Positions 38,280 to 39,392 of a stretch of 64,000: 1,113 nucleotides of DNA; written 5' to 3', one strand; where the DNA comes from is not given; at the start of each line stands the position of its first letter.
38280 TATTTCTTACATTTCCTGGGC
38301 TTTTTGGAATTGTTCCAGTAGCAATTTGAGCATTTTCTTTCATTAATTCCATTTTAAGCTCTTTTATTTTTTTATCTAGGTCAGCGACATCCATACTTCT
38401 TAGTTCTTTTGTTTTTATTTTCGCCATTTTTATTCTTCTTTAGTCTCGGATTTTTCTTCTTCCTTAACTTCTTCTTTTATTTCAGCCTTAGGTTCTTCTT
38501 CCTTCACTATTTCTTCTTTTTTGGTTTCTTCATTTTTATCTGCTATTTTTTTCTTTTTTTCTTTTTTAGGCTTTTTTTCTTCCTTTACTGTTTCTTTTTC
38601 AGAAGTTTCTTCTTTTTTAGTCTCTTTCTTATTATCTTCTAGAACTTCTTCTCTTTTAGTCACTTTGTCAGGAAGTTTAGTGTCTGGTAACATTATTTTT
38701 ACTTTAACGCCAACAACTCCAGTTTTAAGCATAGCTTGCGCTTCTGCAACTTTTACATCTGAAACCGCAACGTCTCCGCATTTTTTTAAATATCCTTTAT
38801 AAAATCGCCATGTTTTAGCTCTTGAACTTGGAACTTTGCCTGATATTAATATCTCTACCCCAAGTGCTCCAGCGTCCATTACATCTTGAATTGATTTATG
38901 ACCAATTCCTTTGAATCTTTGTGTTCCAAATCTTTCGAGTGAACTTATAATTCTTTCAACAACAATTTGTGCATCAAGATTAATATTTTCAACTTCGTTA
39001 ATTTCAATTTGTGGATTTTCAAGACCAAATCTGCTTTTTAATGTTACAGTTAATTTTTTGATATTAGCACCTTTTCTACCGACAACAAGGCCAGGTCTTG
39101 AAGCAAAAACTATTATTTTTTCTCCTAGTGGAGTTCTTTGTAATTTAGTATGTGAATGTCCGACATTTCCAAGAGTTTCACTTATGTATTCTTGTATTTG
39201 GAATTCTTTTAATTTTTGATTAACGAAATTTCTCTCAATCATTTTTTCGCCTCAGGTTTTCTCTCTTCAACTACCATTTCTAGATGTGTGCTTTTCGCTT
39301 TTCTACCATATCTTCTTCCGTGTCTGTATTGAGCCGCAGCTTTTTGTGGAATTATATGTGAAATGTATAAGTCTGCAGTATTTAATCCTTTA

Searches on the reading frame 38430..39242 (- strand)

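Call 27: search_protein_families(library=pfam, proteins=[window:38430-39242:-], max_evalue=0.00001)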
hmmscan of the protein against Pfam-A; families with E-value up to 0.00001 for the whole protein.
window:38430-39242:- (270 aa): 2 families
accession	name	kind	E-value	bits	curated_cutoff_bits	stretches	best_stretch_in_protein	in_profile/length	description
PF00189.25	Ribosomal_S3_C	-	1.5e-14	54.7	34.1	1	109-183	10-83/83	Ribosomal protein S3, C-terminal domain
PF07650.23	KH_2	-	4.3e-13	49.3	22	1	16-84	2-73/78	KH domain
